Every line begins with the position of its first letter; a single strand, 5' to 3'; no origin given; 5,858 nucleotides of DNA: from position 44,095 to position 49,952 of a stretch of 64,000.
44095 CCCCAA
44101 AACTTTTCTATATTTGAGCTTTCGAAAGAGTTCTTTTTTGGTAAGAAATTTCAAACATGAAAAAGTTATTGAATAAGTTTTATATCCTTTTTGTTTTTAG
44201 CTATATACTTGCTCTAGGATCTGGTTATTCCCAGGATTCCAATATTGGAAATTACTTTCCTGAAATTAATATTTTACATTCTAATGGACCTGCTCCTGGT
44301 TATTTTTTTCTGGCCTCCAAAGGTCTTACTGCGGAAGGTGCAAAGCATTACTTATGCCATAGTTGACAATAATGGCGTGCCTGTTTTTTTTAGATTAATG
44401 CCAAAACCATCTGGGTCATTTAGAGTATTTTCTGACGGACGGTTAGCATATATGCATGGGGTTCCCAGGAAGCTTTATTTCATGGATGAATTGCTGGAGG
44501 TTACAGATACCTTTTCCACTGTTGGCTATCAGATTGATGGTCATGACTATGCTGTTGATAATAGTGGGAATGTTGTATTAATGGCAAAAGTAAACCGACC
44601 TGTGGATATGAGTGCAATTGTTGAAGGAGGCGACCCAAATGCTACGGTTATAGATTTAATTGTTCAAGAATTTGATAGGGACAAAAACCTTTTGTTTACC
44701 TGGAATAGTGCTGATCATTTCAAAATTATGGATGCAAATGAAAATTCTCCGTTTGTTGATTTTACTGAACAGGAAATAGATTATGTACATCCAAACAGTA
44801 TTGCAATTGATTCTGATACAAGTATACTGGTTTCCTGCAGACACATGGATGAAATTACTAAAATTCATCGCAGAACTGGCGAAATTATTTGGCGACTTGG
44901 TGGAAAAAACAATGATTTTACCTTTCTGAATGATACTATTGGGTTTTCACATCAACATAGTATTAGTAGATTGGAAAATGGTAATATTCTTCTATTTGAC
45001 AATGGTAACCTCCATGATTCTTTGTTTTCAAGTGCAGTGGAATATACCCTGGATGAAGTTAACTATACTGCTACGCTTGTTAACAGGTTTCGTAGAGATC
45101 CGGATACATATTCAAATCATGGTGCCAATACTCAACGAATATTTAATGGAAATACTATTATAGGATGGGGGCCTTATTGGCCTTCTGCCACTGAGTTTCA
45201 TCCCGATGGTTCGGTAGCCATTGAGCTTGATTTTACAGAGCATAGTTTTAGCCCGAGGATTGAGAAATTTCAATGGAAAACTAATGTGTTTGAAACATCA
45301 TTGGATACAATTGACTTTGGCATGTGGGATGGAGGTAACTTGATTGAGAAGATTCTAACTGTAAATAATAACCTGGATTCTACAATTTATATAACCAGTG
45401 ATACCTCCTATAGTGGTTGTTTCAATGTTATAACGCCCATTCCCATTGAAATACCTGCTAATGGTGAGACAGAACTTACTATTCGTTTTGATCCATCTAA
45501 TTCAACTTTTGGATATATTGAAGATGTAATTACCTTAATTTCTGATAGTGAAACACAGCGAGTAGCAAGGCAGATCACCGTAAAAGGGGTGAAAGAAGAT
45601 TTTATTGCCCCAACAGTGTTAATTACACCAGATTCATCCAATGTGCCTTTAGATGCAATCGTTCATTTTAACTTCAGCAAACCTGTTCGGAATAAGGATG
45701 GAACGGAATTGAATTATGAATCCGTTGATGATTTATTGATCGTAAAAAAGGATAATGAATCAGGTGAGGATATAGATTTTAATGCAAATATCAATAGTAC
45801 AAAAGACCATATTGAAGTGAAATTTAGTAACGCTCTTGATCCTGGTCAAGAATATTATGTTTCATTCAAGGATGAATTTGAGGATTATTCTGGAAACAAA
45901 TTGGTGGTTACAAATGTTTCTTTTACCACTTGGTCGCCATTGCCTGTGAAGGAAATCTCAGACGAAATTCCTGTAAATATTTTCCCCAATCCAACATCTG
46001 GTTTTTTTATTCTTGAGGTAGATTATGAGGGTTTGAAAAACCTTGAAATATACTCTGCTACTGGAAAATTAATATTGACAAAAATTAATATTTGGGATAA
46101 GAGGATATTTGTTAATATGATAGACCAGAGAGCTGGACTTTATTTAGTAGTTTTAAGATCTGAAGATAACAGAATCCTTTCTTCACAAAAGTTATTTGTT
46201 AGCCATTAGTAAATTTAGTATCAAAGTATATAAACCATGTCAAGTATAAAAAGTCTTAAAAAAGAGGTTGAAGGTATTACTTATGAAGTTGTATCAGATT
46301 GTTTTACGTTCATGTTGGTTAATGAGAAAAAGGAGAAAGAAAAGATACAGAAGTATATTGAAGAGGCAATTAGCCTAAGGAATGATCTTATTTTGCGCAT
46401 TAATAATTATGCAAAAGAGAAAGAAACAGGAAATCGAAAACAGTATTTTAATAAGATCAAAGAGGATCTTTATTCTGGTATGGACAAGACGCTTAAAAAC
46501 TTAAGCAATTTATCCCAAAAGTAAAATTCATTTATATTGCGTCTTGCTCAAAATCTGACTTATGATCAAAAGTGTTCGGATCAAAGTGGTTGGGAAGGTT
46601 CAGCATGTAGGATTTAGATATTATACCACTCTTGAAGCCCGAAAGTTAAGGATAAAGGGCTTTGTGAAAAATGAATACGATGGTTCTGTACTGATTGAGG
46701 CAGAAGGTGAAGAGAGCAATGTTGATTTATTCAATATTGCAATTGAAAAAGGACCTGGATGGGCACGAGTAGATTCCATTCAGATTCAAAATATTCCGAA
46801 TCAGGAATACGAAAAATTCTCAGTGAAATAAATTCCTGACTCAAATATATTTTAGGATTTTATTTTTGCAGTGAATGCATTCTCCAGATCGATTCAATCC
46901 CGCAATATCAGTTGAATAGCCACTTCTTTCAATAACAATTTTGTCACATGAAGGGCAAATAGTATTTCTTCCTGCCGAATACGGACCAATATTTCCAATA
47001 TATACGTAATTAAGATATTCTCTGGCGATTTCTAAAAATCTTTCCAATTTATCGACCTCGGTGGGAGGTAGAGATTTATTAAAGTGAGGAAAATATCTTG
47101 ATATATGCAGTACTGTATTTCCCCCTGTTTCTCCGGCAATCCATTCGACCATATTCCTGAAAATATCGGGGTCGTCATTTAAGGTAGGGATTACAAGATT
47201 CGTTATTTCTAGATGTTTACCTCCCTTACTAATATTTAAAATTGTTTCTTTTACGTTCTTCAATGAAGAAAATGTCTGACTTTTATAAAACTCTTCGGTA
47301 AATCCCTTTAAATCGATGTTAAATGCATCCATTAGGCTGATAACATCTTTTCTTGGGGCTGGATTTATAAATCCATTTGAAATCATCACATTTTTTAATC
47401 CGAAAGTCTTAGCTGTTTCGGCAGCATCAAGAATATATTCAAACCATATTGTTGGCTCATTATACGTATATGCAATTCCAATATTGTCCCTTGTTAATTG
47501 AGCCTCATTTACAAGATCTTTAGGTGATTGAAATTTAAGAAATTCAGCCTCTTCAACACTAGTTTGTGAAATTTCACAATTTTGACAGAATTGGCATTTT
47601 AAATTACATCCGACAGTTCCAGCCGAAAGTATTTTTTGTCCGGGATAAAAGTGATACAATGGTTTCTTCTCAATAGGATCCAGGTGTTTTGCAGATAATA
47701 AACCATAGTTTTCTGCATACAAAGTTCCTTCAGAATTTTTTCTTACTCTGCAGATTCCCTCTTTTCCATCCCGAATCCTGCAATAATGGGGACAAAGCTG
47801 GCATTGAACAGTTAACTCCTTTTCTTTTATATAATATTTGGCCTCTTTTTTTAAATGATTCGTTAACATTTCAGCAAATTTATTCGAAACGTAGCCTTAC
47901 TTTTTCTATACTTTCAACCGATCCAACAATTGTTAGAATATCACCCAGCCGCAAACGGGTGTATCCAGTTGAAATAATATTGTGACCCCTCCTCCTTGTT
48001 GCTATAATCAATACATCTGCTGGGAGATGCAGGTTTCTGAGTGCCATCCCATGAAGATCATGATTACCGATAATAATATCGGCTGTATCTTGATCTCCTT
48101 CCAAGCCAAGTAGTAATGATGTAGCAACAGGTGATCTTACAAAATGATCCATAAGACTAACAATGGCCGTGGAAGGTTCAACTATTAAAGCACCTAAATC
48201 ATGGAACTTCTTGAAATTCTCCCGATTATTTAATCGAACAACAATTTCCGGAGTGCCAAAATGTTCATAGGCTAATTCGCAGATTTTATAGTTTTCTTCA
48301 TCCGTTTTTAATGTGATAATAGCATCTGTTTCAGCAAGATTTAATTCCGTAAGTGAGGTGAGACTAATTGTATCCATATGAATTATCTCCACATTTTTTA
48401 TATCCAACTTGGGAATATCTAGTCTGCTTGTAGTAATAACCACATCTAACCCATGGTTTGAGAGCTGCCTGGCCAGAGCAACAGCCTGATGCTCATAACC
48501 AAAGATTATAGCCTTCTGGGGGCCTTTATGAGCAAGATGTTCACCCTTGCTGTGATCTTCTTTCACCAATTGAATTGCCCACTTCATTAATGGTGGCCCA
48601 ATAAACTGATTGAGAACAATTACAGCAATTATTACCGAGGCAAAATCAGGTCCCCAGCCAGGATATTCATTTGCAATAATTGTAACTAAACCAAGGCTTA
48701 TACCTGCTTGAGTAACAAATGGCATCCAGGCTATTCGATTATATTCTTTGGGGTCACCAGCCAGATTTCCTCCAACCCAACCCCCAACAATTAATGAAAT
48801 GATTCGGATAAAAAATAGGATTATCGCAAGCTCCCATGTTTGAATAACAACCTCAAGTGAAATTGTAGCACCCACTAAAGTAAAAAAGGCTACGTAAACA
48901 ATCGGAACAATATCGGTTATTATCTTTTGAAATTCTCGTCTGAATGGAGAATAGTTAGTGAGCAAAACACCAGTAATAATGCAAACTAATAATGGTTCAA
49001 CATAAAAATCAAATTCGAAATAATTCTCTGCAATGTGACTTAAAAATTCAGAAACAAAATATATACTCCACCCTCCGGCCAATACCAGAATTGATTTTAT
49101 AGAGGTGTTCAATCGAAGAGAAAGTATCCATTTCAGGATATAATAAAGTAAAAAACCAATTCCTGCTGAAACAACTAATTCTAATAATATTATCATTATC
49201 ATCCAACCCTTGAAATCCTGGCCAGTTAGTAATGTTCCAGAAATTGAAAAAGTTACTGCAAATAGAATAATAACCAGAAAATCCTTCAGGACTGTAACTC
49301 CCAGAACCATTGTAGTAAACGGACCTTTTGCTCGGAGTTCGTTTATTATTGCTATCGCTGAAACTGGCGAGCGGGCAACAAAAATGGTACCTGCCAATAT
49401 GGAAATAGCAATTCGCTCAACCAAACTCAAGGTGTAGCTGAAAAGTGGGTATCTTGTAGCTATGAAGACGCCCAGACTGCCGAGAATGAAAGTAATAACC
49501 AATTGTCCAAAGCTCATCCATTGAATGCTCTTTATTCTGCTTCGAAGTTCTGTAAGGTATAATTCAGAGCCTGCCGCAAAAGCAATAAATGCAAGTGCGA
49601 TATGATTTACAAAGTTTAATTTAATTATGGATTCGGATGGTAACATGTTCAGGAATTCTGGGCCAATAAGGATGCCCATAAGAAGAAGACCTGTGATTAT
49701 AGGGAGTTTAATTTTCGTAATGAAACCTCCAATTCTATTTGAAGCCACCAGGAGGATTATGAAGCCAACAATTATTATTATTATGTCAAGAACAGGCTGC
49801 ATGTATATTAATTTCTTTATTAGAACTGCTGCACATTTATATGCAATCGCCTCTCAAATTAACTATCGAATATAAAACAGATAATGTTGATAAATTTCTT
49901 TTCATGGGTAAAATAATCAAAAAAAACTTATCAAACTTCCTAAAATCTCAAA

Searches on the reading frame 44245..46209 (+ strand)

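Call 23: search_protein_families(library=pfam, proteins=[window:44245-46209:+], max_evalue=0.001)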
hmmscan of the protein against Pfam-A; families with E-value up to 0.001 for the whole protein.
window:44245-46209:+ (654 aa): 6 families
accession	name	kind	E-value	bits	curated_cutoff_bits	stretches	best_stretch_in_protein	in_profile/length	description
PF05935.17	Arylsulfotrans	-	4.3e-24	85.7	24.2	1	38-309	31-332/374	Arylsulfotransferase (ASST)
PF14269.12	Arylsulfotran_2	-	6.5e-24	85.3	27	1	92-328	53-298/301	Arylsulfotransferase (ASST)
PF13205.12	Big_5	-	6.5e-08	33.7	23.6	1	456-562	5-105/105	Bacterial Ig-like domain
PF18962.6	Por_Secre_tail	-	2.2e-06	28.3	27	1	579-649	1-72/75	Secretion system C-terminal sorting domain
PF22544.2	HYDIN_VesB_CFA65-like_Ig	-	4.8e-06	27.2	25.5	1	350-448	4-99/100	HYDIN/CFA65/VesB-like, Ig-like domain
PF07610.17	DUF1573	-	9e-05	22.9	26.1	1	353-444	5-94/98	Protein of unknown function (DUF1573)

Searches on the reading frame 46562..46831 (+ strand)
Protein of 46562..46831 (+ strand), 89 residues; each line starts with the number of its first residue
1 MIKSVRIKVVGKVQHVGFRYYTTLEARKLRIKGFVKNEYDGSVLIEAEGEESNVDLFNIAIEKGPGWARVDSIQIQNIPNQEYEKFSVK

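Call 51: search_protein_families(library=pfam, proteins=[window:46562-46831:+], max_evalue=0.0001)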
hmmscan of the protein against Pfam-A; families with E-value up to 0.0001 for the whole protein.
window:46562-46831:+ (89 aa): 1 family
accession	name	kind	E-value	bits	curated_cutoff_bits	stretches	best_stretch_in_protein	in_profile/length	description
PF00708.24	Acylphosphatase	-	2.4e-22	79.5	22.5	1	6-87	2-84/85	Acylphosphatase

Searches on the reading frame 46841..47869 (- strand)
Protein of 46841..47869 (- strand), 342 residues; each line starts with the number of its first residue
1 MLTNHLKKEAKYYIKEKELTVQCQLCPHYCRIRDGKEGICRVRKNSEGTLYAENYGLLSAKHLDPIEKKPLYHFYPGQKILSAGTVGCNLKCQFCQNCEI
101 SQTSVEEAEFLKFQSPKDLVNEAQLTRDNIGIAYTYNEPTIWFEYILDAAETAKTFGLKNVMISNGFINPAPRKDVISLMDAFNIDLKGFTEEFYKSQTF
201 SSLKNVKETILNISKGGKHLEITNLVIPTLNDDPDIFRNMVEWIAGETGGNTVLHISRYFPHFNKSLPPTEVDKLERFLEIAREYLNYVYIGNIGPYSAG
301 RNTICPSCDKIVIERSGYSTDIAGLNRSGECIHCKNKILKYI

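Call 23: search_protein_families(library=pfam, proteins=[window:46841-47869:-], max_evalue=0.001)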
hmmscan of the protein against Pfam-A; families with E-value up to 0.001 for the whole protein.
window:46841-47869:- (342 aa): 1 family
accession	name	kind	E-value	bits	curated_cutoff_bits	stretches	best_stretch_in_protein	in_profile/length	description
PF04055.27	Radical_SAM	-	3.5e-12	47.3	29.5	1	85-233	4-157/166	Radical SAM superfamily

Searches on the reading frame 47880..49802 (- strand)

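Call 23: search_protein_families(library=pfam, proteins=[window:47880-49802:-], max_evalue=0.001)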
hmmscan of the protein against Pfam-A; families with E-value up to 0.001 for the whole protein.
window:47880-49802:- (640 aa): 3 families
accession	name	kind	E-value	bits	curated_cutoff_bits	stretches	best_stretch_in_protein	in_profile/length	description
PF00999.27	Na_H_Exchanger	-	5.6e-28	98.3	26.2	1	24-406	9-374/375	Sodium/hydrogen exchanger, transmembrane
PF02254.24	TrkA_N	-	8.7e-15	55.5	23.8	1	432-539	2-111/116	TrkA-N domain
PF02080.26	TrkA_C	-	5.4e-11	42.7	27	1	580-639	9-70/71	TrkA-C domain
